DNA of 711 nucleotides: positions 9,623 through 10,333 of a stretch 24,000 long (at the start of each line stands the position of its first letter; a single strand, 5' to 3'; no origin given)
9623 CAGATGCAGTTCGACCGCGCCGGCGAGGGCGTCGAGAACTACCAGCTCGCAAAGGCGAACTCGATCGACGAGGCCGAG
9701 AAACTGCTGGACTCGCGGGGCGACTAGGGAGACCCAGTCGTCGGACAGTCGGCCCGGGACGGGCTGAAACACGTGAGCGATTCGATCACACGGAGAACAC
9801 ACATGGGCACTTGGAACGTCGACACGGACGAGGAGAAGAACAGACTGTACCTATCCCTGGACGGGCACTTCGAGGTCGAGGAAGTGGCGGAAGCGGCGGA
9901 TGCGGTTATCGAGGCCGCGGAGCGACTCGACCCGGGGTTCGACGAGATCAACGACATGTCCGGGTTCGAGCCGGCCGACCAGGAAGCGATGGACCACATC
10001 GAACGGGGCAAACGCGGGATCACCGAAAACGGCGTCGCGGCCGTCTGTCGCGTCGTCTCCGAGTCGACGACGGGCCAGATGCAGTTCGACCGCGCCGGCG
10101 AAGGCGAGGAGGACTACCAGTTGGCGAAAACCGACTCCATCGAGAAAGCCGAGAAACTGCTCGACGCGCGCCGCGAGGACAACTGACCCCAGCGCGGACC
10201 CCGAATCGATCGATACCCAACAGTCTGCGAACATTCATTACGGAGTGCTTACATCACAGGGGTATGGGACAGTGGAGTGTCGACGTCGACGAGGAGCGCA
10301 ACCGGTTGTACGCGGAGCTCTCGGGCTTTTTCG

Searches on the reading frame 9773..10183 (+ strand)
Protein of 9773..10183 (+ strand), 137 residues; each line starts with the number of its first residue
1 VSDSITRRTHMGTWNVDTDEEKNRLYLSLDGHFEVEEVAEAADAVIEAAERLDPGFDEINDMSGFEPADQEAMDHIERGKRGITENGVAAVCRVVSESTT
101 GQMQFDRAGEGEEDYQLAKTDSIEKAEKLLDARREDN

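Call 4: search_protein_families(library=pfam, proteins=[window:9773-10183:+], max_evalue=0.1)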
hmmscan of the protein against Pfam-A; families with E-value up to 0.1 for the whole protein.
window:9773-10183:+ (137 aa): 0 families

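Call 15: find_homologous_proteins(query=window:9803-10183:+, max_evalue=0.001)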
Query window:9803-10183:+ (127 aa): 63 proteins with E <= 0.001 among 102 candidates.
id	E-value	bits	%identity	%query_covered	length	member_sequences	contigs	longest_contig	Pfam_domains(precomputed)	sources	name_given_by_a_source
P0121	8.7e-76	270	100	100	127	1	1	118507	-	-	-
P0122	6.1e-72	257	95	100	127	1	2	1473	-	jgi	jgi:hypothetical protein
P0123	1.3e-63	231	83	98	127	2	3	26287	-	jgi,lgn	jgi:hypothetical protein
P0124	4.9e-59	216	80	98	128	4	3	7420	-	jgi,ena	jgi:hypothetical protein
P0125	9.9e-57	208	79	98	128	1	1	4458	-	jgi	-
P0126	7.8e-55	202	74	98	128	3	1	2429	-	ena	-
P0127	2.2e-54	201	73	98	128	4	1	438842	-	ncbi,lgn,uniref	ncbi:hypothetical protein [Halovenus halobia]|uniref:hypothetical protein n=1 Tax=Halovenus halobia 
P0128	5.1e-53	196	73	98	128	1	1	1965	-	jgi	jgi:hypothetical protein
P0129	6.8e-53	196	73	99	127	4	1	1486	-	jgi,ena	-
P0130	1.6e-52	195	71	98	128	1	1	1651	-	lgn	-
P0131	2.3e-52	194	73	98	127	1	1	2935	-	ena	-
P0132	3.8e-52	194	70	98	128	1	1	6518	-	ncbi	-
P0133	6.8e-52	193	71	98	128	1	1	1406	-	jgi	jgi:hypothetical protein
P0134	8.4e-52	192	74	98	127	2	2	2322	-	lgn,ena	-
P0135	1.8e-51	191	70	98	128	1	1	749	-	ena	-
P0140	9.7e-48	179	71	97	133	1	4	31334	-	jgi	jgi:hypothetical protein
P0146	1.0e-46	176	66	98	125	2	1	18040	-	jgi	-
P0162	1.3e-39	153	62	96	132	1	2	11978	-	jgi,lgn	jgi:hypothetical protein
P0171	1.2e-34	137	57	97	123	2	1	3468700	-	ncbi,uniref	ncbi:hypothetical protein [Halorientalis halophila]|uniref:hypothetical protein n=1 Tax=Halorientali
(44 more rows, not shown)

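Call 22: find_encoding_contigs(protein=P0127, flank=6000, max_places=3)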
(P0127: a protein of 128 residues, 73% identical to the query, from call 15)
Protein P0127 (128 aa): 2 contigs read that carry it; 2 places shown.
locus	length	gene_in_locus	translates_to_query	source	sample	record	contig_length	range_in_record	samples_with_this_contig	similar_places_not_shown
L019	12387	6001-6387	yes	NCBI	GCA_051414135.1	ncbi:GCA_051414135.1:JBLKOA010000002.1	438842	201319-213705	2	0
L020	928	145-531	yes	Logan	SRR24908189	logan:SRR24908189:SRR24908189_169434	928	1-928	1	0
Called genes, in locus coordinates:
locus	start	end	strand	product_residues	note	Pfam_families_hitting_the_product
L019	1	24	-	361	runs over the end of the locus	PF00174:Oxidored_molyb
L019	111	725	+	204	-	-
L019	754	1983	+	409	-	-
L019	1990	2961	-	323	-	PF08240:ADH_N, PF00107:ADH_zinc_N, PF13602:ADH_zinc_N_2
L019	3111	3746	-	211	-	-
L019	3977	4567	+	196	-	PF03473:MOSC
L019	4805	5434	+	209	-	PF02643:DUF192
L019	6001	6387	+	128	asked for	-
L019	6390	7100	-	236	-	-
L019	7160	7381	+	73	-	-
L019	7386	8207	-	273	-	PF24336:DUF7504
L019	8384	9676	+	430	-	PF01602:Adaptin_N (faint), PF02985:HEAT (faint), PF12717:Cnd1 (faint), PF03130:HEAT_PBS (faint), PF12755:Vac14_Fab1_bd (faint), PF13513:HEAT_EZ (faint), PF13646:HEAT_2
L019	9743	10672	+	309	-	PF16881:LIAS_N, PF04055:Radical_SAM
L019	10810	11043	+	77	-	-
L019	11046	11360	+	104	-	PF24422:DUF7552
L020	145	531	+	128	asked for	-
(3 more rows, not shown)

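Call 23: find_encoding_contigs(protein=P0171, flank=6000, max_places=3)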
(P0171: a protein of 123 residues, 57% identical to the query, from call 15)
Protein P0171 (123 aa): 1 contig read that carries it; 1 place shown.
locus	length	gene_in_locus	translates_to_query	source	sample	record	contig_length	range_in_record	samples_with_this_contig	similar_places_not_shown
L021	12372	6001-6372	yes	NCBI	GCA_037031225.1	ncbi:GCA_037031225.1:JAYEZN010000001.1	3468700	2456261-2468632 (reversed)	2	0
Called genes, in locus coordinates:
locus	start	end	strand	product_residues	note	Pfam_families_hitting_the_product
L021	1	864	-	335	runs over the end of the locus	PF00296:Bac_luciferase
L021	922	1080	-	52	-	PF24018:DUF7331 (weak)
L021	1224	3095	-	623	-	PF00999:Na_H_Exchanger, PF01370:Epimerase (weak), PF02254:TrkA_N, PF13241:NAD_binding_7 (weak), PF02080:TrkA_C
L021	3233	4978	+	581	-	-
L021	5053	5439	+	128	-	-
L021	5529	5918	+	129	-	-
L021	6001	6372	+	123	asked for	-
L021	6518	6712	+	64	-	PF00313:CSD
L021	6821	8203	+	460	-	PF02403:Seryl_tRNA_N, PF00587:tRNA-synt_2b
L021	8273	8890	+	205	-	-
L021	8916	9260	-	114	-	PF14534:DUF4440 (weak), PF12680:SnoaL_2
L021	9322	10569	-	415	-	PF00578:AhpC-TSA, PF08534:Redoxin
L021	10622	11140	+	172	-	PF04068:Fer4_RLI, PF04034:Ribo_biogen_C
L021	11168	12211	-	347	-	PF26684:DUF8230_N, PF26685:DUF8230_C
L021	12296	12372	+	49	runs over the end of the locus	PF01020:Ribosomal_L40e (weak)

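Call 25: predict_structure(alignment_id=A1)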
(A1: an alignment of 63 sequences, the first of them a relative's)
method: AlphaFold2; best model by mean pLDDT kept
length: 127 residues; sequences in the alignment: 63
mean_pLDDT: 86.6   pTM: 0.80
mean pLDDT of the five models: 86.6, 86.1, 84.6, 82.7, 81.4
residues with pLDDT >= 90: 61; 70-90: 56; 50-70: 10; < 50: 0
segments of 3 or more residues with pLDDT < 50: none
pLDDT, mean of each block of 10 residues (from residue 1): 90 93 88 93 94 83 87 92 80 72 80 92 80
secondary structure, 60 per line:
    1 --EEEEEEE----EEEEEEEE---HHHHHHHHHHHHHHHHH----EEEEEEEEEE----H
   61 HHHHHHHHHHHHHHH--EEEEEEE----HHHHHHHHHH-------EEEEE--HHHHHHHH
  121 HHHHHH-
elements in order: E3-9 E14-21 H25-41 E46-55 H60-75 E78-84 H89-98 E106-110 H113-126
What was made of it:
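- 9803..10186 (+): STAS-fold small protein 3 (127 aa; the ORF opens at GTG 9773). AF2 model pLDDT 86.6, pTM 0.80 (call 25).
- On STAS / SpoIIAA-like fold (downstream small proteins): AF2 pLDDT 86.6, pTM 0.80, with element order b-b-a-b-a-b-a-b-a (call 25).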

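Call 28: fold_search(model_id=the predicted structure, library=pdb)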
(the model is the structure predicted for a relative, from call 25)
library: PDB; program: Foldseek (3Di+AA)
matches with E <= 10: 1195; with E <= 0.001: 14
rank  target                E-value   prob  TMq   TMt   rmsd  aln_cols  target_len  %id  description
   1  4hyl_B                1.3e-04  1.00  0.65  0.71   3.3       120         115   15  The crystal structure of an anti-sigma-factor antagonist from Haliangium ochraceum DSM 14365 (released 2012-11-28)
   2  1vc1_A                1.5e-04  1.00  0.60  0.68   4.3       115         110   11  Crystal structure of the TM1442 protein from Thermotoga maritima, a homolog of the Bacillus subtilis general stress re (released 2004-09-28)
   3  6m36_H                2.3e-04  1.00  0.59  0.71   3.4       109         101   10  The crystal structure of B. subtilis RsbV/RsbW complex in the monoclinic crystal form (released 2020-07-15)
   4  4xs5_A                2.6e-04  1.00  0.66  0.69   3.5       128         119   12  Crystal structure of Sulfate transporter/antisigma-factor antagonist STAS from Dyadobacter fermentans DSM 18053 (released 2015-02-11)
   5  1tid_B                3.6e-04  1.00  0.66  0.70   3.4       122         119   15  Crystal Structures of the ADP and ATP bound forms of the Bacillus Anti-sigma factor SpoIIAB in complex with the Anti-a (released 2004-06-15)
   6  8ih8_B                3.6e-04  1.00  0.60  0.64   3.5       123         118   18  anti-sigmaF factor and Anti-sigmaF factor antagonist complex(usfx-RsfB) (released 2024-02-28)
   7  1thn_B                3.8e-04  1.00  0.67  0.73   3.2       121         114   15  Crystal Structures of the ADP and ATP bound forms of the Bacillus Anti-sigma factor SpoIIAB in complex with the Anti-a (released 2004-06-15)
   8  1til_B                4.3e-04  1.00  0.66  0.70   3.3       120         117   15  Crystal Structures of the ADP and ATP bound forms of the Bacillus Anti-sigma factor SpoIIAB in complex with the Anti-a (released 2004-06-15)
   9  4hyl_A                4.9e-04  1.00  0.63  0.69   3.5       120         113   15  The crystal structure of an anti-sigma-factor antagonist from Haliangium ochraceum DSM 14365 (released 2012-11-28)
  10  1th8_B                5.9e-04  1.00  0.64  0.69   3.5       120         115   16  Crystal Structures of the ADP and ATP bound forms of the Bacillus Anti-sigma factor SpoIIAB in complex with the Anti-a (released 2004-06-15)
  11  6m36_D                6.3e-04  1.00  0.58  0.71   3.1       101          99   13  The crystal structure of B. subtilis RsbV/RsbW complex in the monoclinic crystal form (released 2020-07-15)
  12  4xs5_C                7.1e-04  1.00  0.58  0.60   4.1       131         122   13  Crystal structure of Sulfate transporter/antisigma-factor antagonist STAS from Dyadobacter fermentans DSM 18053 (released 2015-02-11)
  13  4qtp_A                8.0e-04  1.00  0.60  0.65   3.7       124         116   11  Crystal Structure of an Anti-sigma Factor Antagonist from Mycobacterium paratuberculosis (released 2014-07-16)
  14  6m36_B                9.7e-04  1.00  0.58  0.70   3.8       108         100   10  The crystal structure of B. subtilis RsbV/RsbW complex in the monoclinic crystal form (released 2020-07-15)
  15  7v73                  1.0e-03  1.00  0.56  0.14   7.5       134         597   15  Thermostabilized human prestin in complex with chloride (released 2022-08-31)
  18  6m36_F                1.5e-03  1.00  0.53  0.67   3.3        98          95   15  The crystal structure of B. subtilis RsbV/RsbW complex in the monoclinic crystal form (released 2020-07-15)
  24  6jhk_A                3.0e-03  1.00  0.68  0.73   3.1       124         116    8  Crystal Structure of Bacillus subtilis RsbS (released 2019-09-11)
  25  6jhk_B                3.4e-03  1.00  0.67  0.73   3.2       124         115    8  Crystal Structure of Bacillus subtilis RsbS (released 2019-09-11)
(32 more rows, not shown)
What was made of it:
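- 9803..10186 (+): Foldseek matches to anti-sigma-factor antagonists at E 1e-4, TM 0.65-0.73 (call 28).
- On STAS / SpoIIAA-like fold (downstream small proteins): Foldseek top hits include 4hyl, 1vc1, 6m36, 1tid and 6jhk, with probability 1.00 and TM 0.65-0.73 (call 28).
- The AF2 model (pLDDT 86.6) matches SpoIIAA, RsbV and RsbS at TM 0.65-0.73 (calls 25, 28).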

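Call 48: find_encoding_contigs(protein=P0140, flank=5000, max_places=2)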
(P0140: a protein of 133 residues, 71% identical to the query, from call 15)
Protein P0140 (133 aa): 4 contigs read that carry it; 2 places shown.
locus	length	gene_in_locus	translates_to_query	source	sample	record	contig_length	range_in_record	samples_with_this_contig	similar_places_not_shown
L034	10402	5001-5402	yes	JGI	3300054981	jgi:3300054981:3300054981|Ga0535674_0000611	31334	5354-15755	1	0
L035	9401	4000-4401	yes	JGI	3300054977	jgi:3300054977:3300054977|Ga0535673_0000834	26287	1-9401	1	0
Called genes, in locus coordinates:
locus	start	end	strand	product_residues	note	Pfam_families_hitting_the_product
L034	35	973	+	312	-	-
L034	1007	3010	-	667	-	PF00999:Na_H_Exchanger, PF02254:TrkA_N, PF13241:NAD_binding_7 (weak), PF02080:TrkA_C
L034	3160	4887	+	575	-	-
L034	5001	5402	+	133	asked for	-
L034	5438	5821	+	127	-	-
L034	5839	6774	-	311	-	PF00753:Lactamase_B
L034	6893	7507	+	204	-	PF01025:GrpE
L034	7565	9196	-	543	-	PF00012:HSP70, PF06723:MreB_Mbl, PF00012:HSP70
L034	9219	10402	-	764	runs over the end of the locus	PF00672:HAMP, PF20155:TMP_3 (faint), PF04108:ATG17_like (faint), PF00015:MCPsignal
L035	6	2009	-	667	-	PF00999:Na_H_Exchanger, PF02254:TrkA_N, PF13241:NAD_binding_7 (weak), PF02080:TrkA_C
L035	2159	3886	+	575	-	-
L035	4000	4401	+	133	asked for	-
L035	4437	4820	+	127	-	-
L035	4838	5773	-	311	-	PF00753:Lactamase_B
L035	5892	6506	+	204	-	PF01025:GrpE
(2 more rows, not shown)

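Call 49: find_encoding_contigs(protein=P0146, flank=5000, max_places=2)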
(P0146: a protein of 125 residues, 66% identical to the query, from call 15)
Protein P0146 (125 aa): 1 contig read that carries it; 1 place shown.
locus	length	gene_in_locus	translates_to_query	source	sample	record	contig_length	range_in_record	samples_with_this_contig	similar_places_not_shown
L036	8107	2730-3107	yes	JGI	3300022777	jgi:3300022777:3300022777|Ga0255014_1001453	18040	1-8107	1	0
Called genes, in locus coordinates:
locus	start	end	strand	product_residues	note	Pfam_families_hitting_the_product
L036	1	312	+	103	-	?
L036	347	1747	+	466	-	-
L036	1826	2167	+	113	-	-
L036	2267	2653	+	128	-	-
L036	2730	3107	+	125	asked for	-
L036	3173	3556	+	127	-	-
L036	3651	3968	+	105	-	-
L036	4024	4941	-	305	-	PF00753:Lactamase_B, PF12706:Lactamase_B_2 (weak)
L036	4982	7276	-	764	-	PF00672:HAMP, PF00015:MCPsignal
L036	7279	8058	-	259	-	PF01036:Bac_rhodopsin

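Call 50: find_encoding_contigs(protein=P0162, flank=5000, max_places=2)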
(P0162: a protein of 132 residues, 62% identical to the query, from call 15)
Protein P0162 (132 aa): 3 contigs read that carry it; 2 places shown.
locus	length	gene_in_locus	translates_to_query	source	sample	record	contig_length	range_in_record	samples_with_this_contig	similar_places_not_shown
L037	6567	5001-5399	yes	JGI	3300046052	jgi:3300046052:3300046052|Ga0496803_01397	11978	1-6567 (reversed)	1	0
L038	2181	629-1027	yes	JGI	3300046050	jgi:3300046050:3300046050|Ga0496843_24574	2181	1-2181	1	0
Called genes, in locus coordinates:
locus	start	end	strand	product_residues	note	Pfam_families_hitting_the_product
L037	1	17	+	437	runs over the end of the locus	PF25162:DUF7827 (weak)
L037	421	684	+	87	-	-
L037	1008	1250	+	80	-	-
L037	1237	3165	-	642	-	PF00999:Na_H_Exchanger, PF13241:NAD_binding_7 (faint), PF02254:TrkA_N, PF02080:TrkA_C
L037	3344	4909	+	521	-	-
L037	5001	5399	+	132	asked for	-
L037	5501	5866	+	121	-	-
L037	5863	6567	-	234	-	?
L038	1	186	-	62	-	?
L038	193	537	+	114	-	-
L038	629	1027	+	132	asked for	-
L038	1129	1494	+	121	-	-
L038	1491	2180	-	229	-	?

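Call 53: search_solved_structures(query=A1, max_evalue=10, show_alignments=2)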
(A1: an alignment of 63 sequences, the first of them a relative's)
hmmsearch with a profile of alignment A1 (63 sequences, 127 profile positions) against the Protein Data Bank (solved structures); distinct sequences matched with E-value up to 10: 1.
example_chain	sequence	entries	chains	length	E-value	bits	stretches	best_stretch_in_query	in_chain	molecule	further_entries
7xpi_A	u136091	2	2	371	1.2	12.5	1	45-90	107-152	Apoptosis inducing factor mitochondria associated 2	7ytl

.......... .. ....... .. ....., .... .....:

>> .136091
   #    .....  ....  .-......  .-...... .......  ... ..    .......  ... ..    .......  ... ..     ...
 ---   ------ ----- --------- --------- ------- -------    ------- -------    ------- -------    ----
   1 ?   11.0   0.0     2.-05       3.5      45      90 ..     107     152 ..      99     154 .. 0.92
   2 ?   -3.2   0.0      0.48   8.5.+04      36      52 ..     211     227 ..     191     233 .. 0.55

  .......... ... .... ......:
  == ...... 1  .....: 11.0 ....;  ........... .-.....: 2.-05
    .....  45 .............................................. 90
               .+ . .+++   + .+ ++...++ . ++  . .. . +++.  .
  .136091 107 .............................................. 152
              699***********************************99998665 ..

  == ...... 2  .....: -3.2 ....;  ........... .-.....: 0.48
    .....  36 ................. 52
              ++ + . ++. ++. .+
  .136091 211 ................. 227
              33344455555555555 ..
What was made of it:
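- On STAS / SpoIIAA-like fold (downstream small proteins): An HMM search against PDB sequences found nothing (call 53).
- Tried and rejected: There was no meaningful hit (call 53), so the STAS assignment rests on fold only.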

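Call 57: search_protein_representatives(alignment_id=A1)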
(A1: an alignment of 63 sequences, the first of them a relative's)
Query: 63 sequences, 127 profile positions. Proteins with E-value up to 0.001 (for the whole library): 814; up to 1e-10: 350; up to 1e-30: 7. The best 150 are listed.
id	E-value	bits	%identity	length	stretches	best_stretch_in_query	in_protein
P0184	7.8e-46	171.5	-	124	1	1-123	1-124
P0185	1.3e-45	170.8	-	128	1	1-126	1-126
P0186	7.6e-42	158.7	-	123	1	1-123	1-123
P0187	1.7e-39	151.0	-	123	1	1-123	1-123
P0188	9.7e-38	145.4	-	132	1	2-125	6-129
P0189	1.8e-36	141.3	-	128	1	1-125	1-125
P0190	1.5e-32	128.6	-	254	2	4-123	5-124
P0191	3.5e-30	121.0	-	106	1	23-126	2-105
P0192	5.4e-30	120.4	-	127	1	1-121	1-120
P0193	5.6e-30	120.3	-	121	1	1-121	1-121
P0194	7.0e-30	120.0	-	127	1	1-122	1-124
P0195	8.4e-30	119.7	-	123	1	4-123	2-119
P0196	1.1e-29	119.4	-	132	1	2-122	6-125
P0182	3.0e-29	117.9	-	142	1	1-79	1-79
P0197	4.1e-28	114.3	-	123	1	4-123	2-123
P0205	8.8e-26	106.7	-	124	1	1-122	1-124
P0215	1.1e-23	99.9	-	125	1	4-122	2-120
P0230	1.2e-21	93.3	-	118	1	6-121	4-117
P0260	8.9e-20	87.3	-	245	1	6-124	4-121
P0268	3.4e-19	85.4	-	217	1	4-121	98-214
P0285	2.0e-18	83.0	-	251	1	5-124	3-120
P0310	1.7e-17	80.0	-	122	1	8-122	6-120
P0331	1.1e-16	77.3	-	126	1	4-122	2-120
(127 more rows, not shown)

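Call 58: search_protein_families(library=pfam, proteins=[P0192, P0197, P0205, P0215, P0230, P0260, P0268, P0285, P0310, P0331], max_evalue=0.1)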
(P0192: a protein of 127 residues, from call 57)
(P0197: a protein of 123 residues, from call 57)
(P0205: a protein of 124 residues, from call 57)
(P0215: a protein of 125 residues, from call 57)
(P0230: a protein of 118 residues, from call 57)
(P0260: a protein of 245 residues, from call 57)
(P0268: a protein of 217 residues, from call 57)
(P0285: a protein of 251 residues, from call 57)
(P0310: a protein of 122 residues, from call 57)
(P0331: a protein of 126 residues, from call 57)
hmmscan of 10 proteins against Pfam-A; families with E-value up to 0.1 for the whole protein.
P0192 (127 aa): 0 families

P0197 (123 aa): 0 families

P0205 (124 aa): 1 family
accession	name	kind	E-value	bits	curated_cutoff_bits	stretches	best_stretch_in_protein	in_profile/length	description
PF01910.22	Thiamine_BP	-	0.093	13.1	24.9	0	60-99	47-87/92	Thiamine-binding protein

P0215 (125 aa): 2 families
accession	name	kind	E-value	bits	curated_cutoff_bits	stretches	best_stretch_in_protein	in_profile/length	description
PF02312.22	CBF_beta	-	0.017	15.3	25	1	89-121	14-48/167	Core binding factor beta subunit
PF21794.3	RAD51D_N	-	0.078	13.6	27.3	0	23-41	22-40/60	RAD51D, N-terminal domain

P0230 (118 aa): 0 families

P0260 (245 aa): 0 families

P0268 (217 aa): 0 families

P0285 (251 aa): 1 family
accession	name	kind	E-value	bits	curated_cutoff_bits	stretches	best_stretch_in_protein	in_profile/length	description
PF07238.19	PilZ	-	0.00012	22.8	22.5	1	134-243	2-100/102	PilZ domain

P0310 (122 aa): 2 families
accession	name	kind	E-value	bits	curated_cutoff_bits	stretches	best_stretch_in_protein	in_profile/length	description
PF11964.13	SpoIIAA-like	-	0.049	14.8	25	1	13-118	2-105/106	SpoIIAA-like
PF14401.11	RLAN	-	0.074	13.1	25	1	42-108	47-112/150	RimK-like ATPgrasp N-terminal domain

P0331 (126 aa): 1 family
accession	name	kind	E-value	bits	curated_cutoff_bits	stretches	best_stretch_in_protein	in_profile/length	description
PF01740.26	STAS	-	0.0065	16.7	22.6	1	5-76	3-73/106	STAS domain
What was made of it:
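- On STAS / SpoIIAA-like fold (downstream small proteins): Distant family members give only sub-threshold hits, E 0.0065 and 0.049 (call 58).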

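Call 60: find_encoding_contigs(protein=P0205, flank=4000, max_places=3)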
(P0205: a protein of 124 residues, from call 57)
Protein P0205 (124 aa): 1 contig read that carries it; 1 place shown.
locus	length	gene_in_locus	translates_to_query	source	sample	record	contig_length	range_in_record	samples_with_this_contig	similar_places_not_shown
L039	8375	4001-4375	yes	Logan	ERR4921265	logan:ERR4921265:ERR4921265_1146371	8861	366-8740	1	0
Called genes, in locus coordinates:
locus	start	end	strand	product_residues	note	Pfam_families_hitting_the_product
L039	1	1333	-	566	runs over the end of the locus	?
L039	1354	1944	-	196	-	PF02698:DUF218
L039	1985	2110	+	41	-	-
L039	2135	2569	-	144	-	-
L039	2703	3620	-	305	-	-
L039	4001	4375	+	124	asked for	-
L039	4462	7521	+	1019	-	PF17201:Cache_3-Cache_2, PF17202:sCache_3_3, PF02743:dCache_1 (faint), PF01590:GAF, PF13185:GAF_2, PF00989:PAS (faint), PF08448:PAS_4 (faint), PF13426:PAS_9 (weak)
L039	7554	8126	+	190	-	-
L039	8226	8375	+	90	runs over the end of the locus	?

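Call 61: find_encoding_contigs(protein=P0192, flank=4000, max_places=3)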
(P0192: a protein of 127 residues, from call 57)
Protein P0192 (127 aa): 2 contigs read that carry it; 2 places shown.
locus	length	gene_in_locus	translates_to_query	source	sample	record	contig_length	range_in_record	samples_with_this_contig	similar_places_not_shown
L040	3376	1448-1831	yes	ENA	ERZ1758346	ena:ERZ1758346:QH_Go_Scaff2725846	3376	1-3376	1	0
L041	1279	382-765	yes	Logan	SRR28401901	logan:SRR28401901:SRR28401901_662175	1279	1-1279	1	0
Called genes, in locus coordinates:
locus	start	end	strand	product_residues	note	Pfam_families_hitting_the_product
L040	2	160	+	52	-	?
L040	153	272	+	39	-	-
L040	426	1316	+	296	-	PF23432:DUF7118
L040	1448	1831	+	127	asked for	-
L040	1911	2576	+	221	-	PF10263:SprT-like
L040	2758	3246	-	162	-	-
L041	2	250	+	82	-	?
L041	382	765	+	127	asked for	-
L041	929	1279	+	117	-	?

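Call 62: find_encoding_contigs(protein=P0230, flank=4000, max_places=3)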
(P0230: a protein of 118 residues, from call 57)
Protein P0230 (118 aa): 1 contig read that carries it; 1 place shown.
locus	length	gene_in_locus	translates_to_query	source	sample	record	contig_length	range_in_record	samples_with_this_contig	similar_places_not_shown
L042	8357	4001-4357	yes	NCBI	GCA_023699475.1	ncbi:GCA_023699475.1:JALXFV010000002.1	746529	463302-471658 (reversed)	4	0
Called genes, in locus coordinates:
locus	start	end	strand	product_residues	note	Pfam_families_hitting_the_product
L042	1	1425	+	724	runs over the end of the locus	PF18072:FGAR-AT_linker (weak), PF00586:AIRS, PF02769:AIRS_C, PF00586:AIRS, PF02769:AIRS_C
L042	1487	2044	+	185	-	PF12464:Mac, PF00132:Hexapep, PF14602:Hexapep_2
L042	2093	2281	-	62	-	PF24418:DUF7550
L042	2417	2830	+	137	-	PF18936:DUF5684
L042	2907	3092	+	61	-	PF26070:DUF8027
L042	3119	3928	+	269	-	PF00977:His_biosynth, PF05690:ThiG (faint), PF01207:Dus (weak), PF03060:NMO (faint)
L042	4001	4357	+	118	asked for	-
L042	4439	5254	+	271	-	-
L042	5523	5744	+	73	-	PF26435:DUF8118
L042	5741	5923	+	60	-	-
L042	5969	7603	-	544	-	-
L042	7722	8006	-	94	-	PF13656:RNA_pol_L_2, PF01193:RNA_pol_L (weak)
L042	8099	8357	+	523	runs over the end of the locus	PF00501:AMP-binding, PF13193:AMP-binding_C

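Call 63: find_encoding_contigs(protein=P0215, flank=4000, max_places=3)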
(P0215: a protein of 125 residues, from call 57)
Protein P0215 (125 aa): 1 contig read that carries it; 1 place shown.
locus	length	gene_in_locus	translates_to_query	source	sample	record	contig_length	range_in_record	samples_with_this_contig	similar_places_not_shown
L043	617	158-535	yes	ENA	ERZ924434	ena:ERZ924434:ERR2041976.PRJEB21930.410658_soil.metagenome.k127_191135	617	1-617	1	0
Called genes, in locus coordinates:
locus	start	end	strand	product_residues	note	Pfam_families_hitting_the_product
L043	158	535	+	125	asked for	-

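Call 72: find_encoding_contigs(protein=P0121, flank=1000, max_places=3)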
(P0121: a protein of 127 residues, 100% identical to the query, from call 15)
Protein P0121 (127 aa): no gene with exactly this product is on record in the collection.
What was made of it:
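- Tried and rejected: It is not on record (call 72).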

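Call 73: search_protein_families(library=ncbifam, proteins=[window:9803-10183:+], max_evalue=0.01)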
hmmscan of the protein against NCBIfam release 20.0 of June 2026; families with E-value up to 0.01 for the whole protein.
window:9803-10183:+ (127 aa): 0 families
